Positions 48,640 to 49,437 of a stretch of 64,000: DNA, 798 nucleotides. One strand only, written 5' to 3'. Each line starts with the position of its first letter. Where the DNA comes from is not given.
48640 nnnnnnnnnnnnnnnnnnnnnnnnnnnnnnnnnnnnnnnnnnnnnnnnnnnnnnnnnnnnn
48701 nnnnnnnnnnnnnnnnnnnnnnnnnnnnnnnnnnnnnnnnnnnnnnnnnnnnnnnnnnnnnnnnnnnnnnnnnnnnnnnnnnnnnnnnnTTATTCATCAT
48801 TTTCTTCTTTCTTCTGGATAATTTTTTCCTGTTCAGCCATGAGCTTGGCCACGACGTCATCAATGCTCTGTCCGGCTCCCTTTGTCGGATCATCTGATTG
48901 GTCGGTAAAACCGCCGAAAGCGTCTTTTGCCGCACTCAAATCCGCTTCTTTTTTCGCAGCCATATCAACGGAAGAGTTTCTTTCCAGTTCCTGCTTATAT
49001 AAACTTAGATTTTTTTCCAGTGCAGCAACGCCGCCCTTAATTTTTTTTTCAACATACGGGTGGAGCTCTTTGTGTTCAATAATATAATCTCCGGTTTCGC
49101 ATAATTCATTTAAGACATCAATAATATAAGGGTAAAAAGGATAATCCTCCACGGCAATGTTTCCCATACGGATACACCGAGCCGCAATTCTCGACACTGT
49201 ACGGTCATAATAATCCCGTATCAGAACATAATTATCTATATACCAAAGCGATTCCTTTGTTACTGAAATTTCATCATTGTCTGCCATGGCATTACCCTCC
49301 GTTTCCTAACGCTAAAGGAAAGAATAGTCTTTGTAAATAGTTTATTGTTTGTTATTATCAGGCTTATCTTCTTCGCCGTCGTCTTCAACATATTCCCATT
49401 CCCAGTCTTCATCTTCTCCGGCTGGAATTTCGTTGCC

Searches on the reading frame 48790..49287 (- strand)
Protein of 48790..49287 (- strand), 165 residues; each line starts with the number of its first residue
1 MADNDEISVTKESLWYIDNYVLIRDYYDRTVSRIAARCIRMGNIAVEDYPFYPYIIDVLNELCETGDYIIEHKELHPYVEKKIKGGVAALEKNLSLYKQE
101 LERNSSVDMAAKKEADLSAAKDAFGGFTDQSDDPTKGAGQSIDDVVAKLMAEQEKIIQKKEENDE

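Call 4: search_protein_families(library=pfam, proteins=[window:48790-49287:-], max_evalue=0.01)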
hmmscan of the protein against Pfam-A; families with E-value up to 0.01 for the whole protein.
window:48790-49287:- (165 aa): 0 families

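Call 9: search_protein_families(library=ncbifam, proteins=[window:48790-49287:-], max_evalue=0.01)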
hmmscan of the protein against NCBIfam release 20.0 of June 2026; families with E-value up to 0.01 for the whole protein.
window:48790-49287:- (165 aa): 0 families

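Call 15: search_protein_families(library=pfam, proteins=[window:48790-49287:-], max_evalue=10)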
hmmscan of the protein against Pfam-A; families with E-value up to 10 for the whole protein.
window:48790-49287:- (165 aa): 0 families

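Call 34: search_protein_families(library=phrogs, proteins=[window:48790-49287:-], max_evalue=0.1)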
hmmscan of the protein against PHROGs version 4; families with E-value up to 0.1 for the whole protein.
window:48790-49287:- (165 aa): 0 families

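Call 56: search_solved_structures(query=A4, max_evalue=10)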
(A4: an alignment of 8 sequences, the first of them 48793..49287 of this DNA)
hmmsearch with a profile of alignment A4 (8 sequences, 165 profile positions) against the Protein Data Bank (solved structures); distinct sequences matched with E-value up to 10: 1.
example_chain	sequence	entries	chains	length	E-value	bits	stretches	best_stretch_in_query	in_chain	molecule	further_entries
8vvi_F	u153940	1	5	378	3.5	10.8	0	110-159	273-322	MotA/TolQ/ExbB proton channel domain-containing protein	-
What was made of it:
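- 48790..49287 (-): p165: 165-aa acidic cytoplasmic protein, always next to ACID. No family or PDB match (calls 4, 9, 56).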

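Call 94: find_homologous_proteins(query=A4, max_evalue=0.001)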
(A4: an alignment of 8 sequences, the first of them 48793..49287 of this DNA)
Query A4 (8 sequences) (165 aa, profile of the alignment): 1036 proteins with E <= 0.001 among 8000 candidates; the best 120 are listed.
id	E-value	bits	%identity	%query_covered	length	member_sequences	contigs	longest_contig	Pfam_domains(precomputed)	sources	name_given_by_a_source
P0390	6.6e-88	311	99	100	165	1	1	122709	-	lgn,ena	-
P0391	7.3e-88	311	99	100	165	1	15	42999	-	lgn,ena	-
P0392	8.7e-88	311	99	100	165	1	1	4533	-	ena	-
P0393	2.2e-87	309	99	100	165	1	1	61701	-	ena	-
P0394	2.5e-87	309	88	100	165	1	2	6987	-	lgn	-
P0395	4.8e-87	308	88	100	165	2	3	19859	-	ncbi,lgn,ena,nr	ncbi:MAG: hypothetical protein J6C85_00955 [Alphaproteobacteria bacterium]|nr:hypothetical protein [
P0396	9.9e-87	307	99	100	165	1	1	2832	-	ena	-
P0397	1.1e-86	307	90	100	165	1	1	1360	-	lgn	-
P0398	1.3e-86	307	87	100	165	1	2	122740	-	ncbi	-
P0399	1.5e-86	306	90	100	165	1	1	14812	-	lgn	-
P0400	2.6e-86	306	88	100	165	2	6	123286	-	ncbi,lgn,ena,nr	ncbi:MAG: hypothetical protein J6J35_03950 [Alphaproteobacteria bacterium]|nr:hypothetical protein [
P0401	2.7e-86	306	87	100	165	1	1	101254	-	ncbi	-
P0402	3.0e-86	306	87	100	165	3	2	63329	-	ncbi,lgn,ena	-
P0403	3.2e-86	305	87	100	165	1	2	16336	-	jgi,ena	-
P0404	3.2e-86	305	88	100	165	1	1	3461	-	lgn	-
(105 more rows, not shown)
